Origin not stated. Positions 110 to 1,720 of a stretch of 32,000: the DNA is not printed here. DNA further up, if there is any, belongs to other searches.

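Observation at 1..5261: Orphan RiPP-like operon: RRE-radical SAM-SPASM enzyme with an ABC transporter and a TldD/TldE-like protease pair, and no visible precursor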

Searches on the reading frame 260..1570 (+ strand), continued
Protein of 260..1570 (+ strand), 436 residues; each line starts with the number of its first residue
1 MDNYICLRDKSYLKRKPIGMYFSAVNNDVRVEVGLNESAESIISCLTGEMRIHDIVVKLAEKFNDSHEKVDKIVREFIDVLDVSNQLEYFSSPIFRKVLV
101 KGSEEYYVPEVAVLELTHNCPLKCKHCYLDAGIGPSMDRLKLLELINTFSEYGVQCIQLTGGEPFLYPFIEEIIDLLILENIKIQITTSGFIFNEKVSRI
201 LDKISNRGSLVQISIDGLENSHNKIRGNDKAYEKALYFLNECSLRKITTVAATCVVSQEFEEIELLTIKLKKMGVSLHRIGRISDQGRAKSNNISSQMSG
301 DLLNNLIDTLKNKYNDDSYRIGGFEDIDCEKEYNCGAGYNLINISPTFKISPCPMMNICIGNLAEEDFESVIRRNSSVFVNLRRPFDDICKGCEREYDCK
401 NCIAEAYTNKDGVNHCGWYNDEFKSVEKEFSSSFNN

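Call 31: get_annotated_region(hit=H1, flank=7000)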
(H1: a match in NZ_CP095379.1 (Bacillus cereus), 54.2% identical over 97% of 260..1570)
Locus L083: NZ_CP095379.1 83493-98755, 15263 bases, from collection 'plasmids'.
description: Bacillus cereus strain SEM-15 plasmid pb2, complete sequence
organism: Bacillus cereus (NCBI taxid 1396)
taxonomy: Bacteria; Bacillota; Bacilli; Bacillales; Bacillaceae; Bacillus; Bacillus cereus
host: -; source: cell cuture,Pond silt; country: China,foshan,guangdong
typing (MOB-suite, as given by PLSDB): non-mobilizable; replicon rep_cluster_1912
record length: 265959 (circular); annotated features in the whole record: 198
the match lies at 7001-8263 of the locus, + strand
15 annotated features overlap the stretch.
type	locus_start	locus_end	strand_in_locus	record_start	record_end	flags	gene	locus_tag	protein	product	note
CDS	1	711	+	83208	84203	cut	-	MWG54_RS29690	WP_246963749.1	DUF4046 domain-containing protein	-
CDS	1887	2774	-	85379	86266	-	-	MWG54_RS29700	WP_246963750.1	LysR family transcriptional regulator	GO:0006355 - regulation of DNA-templated transcription [Evidence IEA]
CDS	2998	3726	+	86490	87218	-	-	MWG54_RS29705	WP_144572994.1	ABC transporter ATP-binding protein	-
CDS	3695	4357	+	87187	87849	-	-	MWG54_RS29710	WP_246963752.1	hypothetical protein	-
CDS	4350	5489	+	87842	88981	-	-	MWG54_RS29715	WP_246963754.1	metallopeptidase TldD-related protein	-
CDS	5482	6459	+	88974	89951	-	-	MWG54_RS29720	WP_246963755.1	metallopeptidase TldD-related protein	-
CDS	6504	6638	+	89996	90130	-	-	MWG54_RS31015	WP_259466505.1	hypothetical protein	-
CDS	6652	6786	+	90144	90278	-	-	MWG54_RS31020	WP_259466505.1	hypothetical protein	-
CDS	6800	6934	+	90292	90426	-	-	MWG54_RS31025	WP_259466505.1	hypothetical protein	-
CDS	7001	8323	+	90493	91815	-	-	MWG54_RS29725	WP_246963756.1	PqqD family peptide modification chaperone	-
CDS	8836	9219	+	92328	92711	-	-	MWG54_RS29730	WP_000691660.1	GntR family transcriptional regulator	GO:0006355 - regulation of DNA-templated transcription [Evidence IEA]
CDS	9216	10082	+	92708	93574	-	-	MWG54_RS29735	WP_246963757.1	ABC transporter ATP-binding protein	-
CDS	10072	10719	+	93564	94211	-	-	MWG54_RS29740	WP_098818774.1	ABC-2 transporter permease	-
CDS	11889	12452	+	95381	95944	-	-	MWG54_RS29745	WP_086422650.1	methyltransferase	-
CDS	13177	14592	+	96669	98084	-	-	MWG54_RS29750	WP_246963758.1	phosphatidylinositol-specific phospholipase C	-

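Call 49: search_solved_structures(query=window:260-1570:+, max_evalue=0.001, show_alignments=0)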
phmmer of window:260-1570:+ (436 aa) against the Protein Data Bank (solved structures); distinct sequences matched with E-value up to 0.001: 8.
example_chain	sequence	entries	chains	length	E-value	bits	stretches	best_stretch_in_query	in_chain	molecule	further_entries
6efn_A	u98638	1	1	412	7.3e-19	71.2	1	98-368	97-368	Sporulation killing factor maturation protein SkfB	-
6c8v_A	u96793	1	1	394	1.9e-06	30.3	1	109-293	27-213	Coenzyme PQQ synthesis protein E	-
5wgg_A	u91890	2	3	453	2.5e-05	26.6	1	54-226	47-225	Radical SAM domain protein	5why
9dfu_A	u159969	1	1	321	0.00046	22.4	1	113-223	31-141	Radical SAM core domain-containing protein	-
9dfn_A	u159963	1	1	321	0.00077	21.7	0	116-223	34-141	Radical SAM core domain-containing protein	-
6b4c_A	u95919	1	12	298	0.00093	21.4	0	115-233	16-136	Viperin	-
9dfw_A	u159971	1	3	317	0.00097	21.4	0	115-232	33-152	Radical SAM core domain-containing protein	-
9dgw_A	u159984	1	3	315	0.00097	21.4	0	115-232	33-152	Radical SAM core domain-containing protein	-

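Call 50: find_encoding_contigs(protein=P0003, flank=8000, max_places=2)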
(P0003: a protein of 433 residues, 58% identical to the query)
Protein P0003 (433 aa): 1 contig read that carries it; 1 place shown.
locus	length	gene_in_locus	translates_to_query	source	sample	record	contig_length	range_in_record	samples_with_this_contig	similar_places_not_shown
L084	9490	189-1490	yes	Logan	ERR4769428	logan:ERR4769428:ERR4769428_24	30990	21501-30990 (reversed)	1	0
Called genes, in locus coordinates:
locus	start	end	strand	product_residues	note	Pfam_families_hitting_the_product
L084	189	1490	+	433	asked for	PF04055:Radical_SAM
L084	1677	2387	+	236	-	PF00072:Response_reg, PF04397:LytTR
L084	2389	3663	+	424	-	PF14689:SPOB_a (faint), PF14501:HATPase_c_5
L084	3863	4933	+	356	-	PF00005:ABC_tran, PF02463:SMC_N, PF13304:AAA_21 (weak), PF09383:NIL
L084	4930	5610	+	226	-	PF00528:BPD_transp_1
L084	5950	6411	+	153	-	PF02664:LuxS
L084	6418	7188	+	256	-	PF00106:adh_short, PF13561:adh_short_C2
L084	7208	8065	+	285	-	PF03180:Lipoprotein_9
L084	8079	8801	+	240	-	PF01048:PNP_UDP_1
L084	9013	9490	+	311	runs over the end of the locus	PF00005:ABC_tran, PF13304:AAA_21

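Call 51: find_encoding_contigs(protein=P0004, flank=8000, max_places=2)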
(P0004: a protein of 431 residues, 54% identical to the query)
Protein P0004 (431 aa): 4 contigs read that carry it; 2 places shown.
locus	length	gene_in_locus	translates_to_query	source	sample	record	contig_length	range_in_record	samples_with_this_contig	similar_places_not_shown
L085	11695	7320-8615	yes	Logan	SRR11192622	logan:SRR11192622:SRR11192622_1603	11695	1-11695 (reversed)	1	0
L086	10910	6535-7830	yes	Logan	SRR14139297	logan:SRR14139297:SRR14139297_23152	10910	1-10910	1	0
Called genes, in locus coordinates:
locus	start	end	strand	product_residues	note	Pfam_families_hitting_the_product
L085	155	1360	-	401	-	PF13102:Phage_int_SAM_5, PF14659:Phage_int_SAM_3, PF00589:Phage_integrase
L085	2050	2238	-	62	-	PF12645:HTH_16 (weak)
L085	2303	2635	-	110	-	PF08281:Sigma70_r4_2 (weak), PF00196:GerE (weak), PF04545:Sigma70_r4 (weak)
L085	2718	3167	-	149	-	-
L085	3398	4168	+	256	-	PF00005:ABC_tran, PF13304:AAA_21 (weak)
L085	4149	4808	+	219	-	-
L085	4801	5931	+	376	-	PF19289:PmbA_TldD_3rd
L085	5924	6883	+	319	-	-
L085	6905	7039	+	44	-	-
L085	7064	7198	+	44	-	-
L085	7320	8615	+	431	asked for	PF05402:PqqD (faint), PF04055:Radical_SAM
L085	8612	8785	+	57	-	-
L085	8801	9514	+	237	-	PF00072:Response_reg, PF04397:LytTR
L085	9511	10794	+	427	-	PF14689:SPOB_a (weak), PF14501:HATPase_c_5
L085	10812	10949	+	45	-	-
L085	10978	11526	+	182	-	PF04647:AgrB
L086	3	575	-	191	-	?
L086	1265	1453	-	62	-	PF12645:HTH_16 (weak)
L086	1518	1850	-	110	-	PF08281:Sigma70_r4_2 (weak), PF00196:GerE (weak), PF04545:Sigma70_r4 (weak)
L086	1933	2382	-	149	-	-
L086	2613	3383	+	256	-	PF00005:ABC_tran, PF13304:AAA_21 (weak)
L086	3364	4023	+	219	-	-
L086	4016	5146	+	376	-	PF19289:PmbA_TldD_3rd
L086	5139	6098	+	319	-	-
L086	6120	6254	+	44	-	-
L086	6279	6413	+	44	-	-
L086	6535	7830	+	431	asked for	PF05402:PqqD (faint), PF04055:Radical_SAM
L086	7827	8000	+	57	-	-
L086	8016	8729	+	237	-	PF00072:Response_reg, PF04397:LytTR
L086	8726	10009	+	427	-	PF14689:SPOB_a (weak), PF14501:HATPase_c_5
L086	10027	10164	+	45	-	-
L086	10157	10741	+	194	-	PF04647:AgrB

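Call 52: find_encoding_contigs(protein=P0005, flank=8000, max_places=2)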
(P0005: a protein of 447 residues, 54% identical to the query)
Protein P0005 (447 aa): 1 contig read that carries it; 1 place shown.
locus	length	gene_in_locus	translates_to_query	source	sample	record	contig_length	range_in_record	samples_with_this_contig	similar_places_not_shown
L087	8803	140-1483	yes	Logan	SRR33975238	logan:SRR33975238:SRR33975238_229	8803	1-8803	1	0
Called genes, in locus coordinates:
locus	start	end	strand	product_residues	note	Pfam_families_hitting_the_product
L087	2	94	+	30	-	?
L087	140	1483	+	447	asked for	PF04055:Radical_SAM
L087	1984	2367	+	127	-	PF00392:GntR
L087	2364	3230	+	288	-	PF13175:AAA_15 (weak), PF00005:ABC_tran, PF13304:AAA_21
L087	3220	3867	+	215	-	PF13346:ABC2_membrane_5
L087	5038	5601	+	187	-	-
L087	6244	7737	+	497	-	PF00388:PI-PLC-X, PF26146:PI-PLC_X (weak)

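Call 61: get_annotated_region(hit=H5, flank=5000)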
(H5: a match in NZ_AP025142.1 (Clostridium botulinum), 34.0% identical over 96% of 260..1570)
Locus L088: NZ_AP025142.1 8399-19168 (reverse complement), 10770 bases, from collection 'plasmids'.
description: Clostridium botulinum strain Osaka2020 plasmid pOsaka2020-2, complete sequence
organism: Clostridium botulinum (NCBI taxid 1491)
taxonomy: Bacteria; Bacillota; Clostridia; Eubacteriales; Clostridiaceae; Clostridium; Clostridium botulinum
host: -; source: Homo sapiens; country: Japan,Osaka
typing (MOB-suite, as given by PLSDB): non-mobilizable
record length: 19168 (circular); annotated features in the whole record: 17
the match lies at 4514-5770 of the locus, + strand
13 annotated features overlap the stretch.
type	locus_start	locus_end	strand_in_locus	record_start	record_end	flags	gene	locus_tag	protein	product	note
CDS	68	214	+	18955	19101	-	-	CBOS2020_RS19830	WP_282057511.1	hypothetical protein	-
CDS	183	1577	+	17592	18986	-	-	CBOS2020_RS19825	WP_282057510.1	DNA-binding response regulator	-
CDS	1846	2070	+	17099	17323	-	-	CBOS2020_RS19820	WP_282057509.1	DUF3791 domain-containing protein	-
CDS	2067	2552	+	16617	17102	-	-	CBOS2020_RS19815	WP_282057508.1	DUF3990 domain-containing protein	-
CDS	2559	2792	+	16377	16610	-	-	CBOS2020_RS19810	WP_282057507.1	hypothetical protein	-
CDS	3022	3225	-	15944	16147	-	-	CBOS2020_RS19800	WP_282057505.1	DUF1659 domain-containing protein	-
CDS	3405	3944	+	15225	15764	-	-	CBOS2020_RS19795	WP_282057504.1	histidine phosphatase family protein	-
CDS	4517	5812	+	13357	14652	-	-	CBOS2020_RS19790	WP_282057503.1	PqqD family peptide modification chaperone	-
CDS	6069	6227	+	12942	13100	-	-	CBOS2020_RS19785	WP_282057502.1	hypothetical protein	-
CDS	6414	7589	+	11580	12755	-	-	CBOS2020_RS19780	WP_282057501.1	metallopeptidase TldD-related protein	-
CDS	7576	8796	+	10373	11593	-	-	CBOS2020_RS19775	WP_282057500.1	metallopeptidase TldD-related protein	-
CDS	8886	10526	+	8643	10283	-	-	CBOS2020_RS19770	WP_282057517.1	ABC transporter ATP-binding protein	-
CDS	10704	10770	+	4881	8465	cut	-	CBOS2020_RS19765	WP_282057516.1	DNA polymerase III subunit alpha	GO:0006260 - DNA replication [Evidence IEA]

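Call 62: get_annotated_region(hit=H2, flank=5000)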
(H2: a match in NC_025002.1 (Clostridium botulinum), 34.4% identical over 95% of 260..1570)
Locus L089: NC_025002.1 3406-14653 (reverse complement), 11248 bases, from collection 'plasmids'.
description: Clostridium botulinum plasmid pTO08, complete sequence
organism: Clostridium botulinum (NCBI taxid 1491)
taxonomy: Bacteria; Bacillota; Clostridia; Eubacteriales; Clostridiaceae; Clostridium; Clostridium botulinum
host: -; source: -; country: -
typing (MOB-suite, as given by PLSDB): non-mobilizable; replicon rep_cluster_958
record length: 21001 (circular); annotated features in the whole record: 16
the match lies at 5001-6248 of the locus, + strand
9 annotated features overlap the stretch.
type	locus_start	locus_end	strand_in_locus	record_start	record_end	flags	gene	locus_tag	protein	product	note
CDS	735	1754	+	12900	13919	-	-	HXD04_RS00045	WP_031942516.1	replication initiation protein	GO:0006270 - DNA replication initiation [Evidence IEA]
CDS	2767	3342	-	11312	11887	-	-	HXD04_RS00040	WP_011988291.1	site-specific integrase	-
CDS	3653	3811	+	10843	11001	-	-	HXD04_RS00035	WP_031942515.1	hypothetical protein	-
CDS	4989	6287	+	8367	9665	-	-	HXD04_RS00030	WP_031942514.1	PqqD family peptide modification chaperone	-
CDS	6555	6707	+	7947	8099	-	-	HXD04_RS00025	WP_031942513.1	hypothetical protein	-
CDS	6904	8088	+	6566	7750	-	-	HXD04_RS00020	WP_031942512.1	metallopeptidase TldD-related protein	-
CDS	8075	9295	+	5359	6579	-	-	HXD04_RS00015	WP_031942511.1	metallopeptidase TldD-related protein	-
CDS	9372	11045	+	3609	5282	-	-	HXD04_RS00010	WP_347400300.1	ABC transporter ATP-binding protein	-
CDS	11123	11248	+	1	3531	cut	-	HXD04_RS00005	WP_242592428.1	DNA polymerase III subunit alpha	GO:0006260 - DNA replication [Evidence IEA]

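Call 79: search_solved_structures(query=A1, max_evalue=0.00001)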
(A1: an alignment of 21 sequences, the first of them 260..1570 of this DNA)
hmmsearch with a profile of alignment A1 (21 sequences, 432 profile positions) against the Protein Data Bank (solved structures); distinct sequences matched with E-value up to 0.00001: 22.
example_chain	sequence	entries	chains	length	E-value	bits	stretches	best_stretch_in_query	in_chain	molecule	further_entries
6efn_A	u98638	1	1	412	8.4e-42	146.6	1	96-372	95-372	Sporulation killing factor maturation protein SkfB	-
5wgg_A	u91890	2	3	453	3.3e-21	78.7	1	34-414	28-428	Radical SAM domain protein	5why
6c8v_A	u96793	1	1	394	1.4e-17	66.8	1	100-396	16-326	Coenzyme PQQ synthesis protein E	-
7vob_C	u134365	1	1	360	1e-13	54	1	113-283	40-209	Cytosylglucuronate decarboxylase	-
7voc_C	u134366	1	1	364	1e-13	54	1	113-283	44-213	Cytosylglucuronate decarboxylase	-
7n7i_A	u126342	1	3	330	3.1e-11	45.9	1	106-272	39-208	Viperin-like enzyme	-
9dgw_A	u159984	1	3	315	6e-11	44.9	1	108-272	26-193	Radical SAM core domain-containing protein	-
6b4c_A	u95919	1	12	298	6e-11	44.9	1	108-273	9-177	Viperin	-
9dfw_A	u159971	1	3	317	7.1e-11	44.7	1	108-271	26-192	Radical SAM core domain-containing protein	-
8wm2_A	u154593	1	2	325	1.7e-10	43.4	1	116-203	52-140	Fe-S radical SAM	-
9dfu_A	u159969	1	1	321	1.9e-10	43.3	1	108-269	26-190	Radical SAM core domain-containing protein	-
8ai3_A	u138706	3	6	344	6.3e-10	41.5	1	110-284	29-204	Putative peptide biosynthesis protein YydG | Radical SAM core domain-containing protein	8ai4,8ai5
8ai1_A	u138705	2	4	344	6.3e-10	41.5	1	110-284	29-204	Putative peptide biosynthesis protein YydG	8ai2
8ai6_A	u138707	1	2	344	6.3e-10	41.5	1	110-284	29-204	Putative peptide biosynthesis protein YydG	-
5v1q_A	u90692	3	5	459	7.1e-10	41.4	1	104-409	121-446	Radical SAM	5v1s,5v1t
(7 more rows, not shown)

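Call 88: predict_structure(alignment_id=A1)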
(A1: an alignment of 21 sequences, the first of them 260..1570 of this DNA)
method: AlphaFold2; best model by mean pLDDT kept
length: 436 residues; sequences in the alignment: 21
mean_pLDDT: 91.3   pTM: 0.89
mean pLDDT of the five models: 91.3, 91.0, 90.8, 89.5, 89.0
residues with pLDDT >= 90: 305; 70-90: 113; 50-70: 12; < 50: 6
segments of 3 or more residues with pLDDT < 50: 432-436
pLDDT, mean of each block of 10 residues (from residue 1): 89 94 89 94 97 97 97 96 94 95 94 96 82 90 97 96 96 97 96 97 94 97 96 98 96 94 98 96 84 82 92 95 67 80 96 89 94 90 85 85 88 89 81 44
secondary structure, 60 per line:
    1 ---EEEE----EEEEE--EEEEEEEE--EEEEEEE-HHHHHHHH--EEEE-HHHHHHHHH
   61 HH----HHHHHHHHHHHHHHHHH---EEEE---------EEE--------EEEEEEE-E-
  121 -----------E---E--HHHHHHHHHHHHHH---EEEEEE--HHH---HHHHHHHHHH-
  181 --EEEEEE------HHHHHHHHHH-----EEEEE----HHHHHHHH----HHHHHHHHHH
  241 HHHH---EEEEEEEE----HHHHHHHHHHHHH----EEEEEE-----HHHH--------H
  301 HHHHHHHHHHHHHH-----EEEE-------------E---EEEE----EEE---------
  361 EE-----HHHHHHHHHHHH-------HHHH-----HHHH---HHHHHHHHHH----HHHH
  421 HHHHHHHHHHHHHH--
elements in order: E4-7 E12-16 E19-26 E29-35 H37-44 E47-50 H52-62 H67-83 E87-90 E100-102 E111-117 H139-152 E156-161 H170-179 E183-188 H195-204 E210-214 H219-226 H231-244 E248-255 H260-272 E277-282 H288-291 H300-314 E320-323 E341-344 E349-351 H368-379 H387-390 H396-399 H403-412 H417-434

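Call 90: fold_search(model_id=the predicted structure, library=pdb)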
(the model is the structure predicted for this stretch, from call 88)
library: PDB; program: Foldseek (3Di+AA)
matches with E <= 10: 1819; with E <= 0.001: 194
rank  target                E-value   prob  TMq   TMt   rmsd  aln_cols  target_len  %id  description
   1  6efn                  4.3e-24  1.00  0.64  0.72   5.9       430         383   17  Structure of a RiPP maturase, SkfB (released 2018-10-24)
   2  5v1s_A                2.3e-18  1.00  0.63  0.65   8.4       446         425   16  Crystal structure of Streptococcus suis SuiB bound to S-adenosylmethionine (released 2017-08-30)
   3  5v1t_A                8.7e-18  1.00  0.65  0.64   8.5       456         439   16  Crystal structure of Streptococcus suis SuiB bound to precursor peptide SuiA (released 2017-08-30)
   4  5v1q_A                2.0e-17  1.00  0.63  0.64   8.3       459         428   16  Crystal structure of Streptococcus suis SuiB (released 2017-08-30)
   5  5v1q_B                9.6e-17  1.00  0.63  0.62   8.3       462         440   16  Crystal structure of Streptococcus suis SuiB (released 2017-08-30)
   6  5why_B                7.9e-16  1.00  0.54  0.56  16.2       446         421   17  Structural Insights into Thioether Bond Formation in the Biosynthesis of Sactipeptides (released 2017-07-26)
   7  5v1s_B                1.1e-15  1.00  0.61  0.62   8.3       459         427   15  Crystal structure of Streptococcus suis SuiB bound to S-adenosylmethionine (released 2017-08-30)
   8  7vob                  6.4e-14  1.00  0.50  0.65   6.2       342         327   16  The crystal structure of a Radical SAM Enzyme BlsE involved in the Biosynthesis of Blasticidin S (released 2022-05-04)
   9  6c8v                  6.6e-12  1.00  0.49  0.65   8.2       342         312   16  X-ray structure of PqqE from Methylobacterium extorquens (released 2018-02-14)
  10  9dfn                  3.2e-11  1.00  0.50  0.74   3.7       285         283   15  X-ray crystal structure of the second viperin-like enzyme from Trichoderma virens with bound CTP and SAM (released 2025-02-19)
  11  4k39_A                3.6e-11  1.00  0.55  0.65   9.0       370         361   18  Native anSMEcpe with bound AdoMet and Cp18Cys peptide (released 2013-05-08)
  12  9dfw_A                5.1e-11  1.00  0.44  0.66   3.8       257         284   17  X-ray crystal structure of an engineered Viperin-like enzyme from T. virens with bound CTP and SAM (released 2025-02-12)
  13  9dfu                  6.6e-11  1.00  0.50  0.75   3.7       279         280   16  X-ray crystal structure of the second Viperin-like enzyme from T. virens variant F40H with bound CTP and SAM (released 2025-02-19)
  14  5vsl_A                9.4e-11  1.00  0.48  0.76   3.9       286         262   11  Crystal structure of viperin with bound [4Fe-4S] cluster and S-adenosylhomocysteine (SAH) (released 2017-06-14)
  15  9dfw_B                9.4e-11  1.00  0.44  0.63   3.9       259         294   17  X-ray crystal structure of an engineered Viperin-like enzyme from T. virens with bound CTP and SAM (released 2025-02-12)
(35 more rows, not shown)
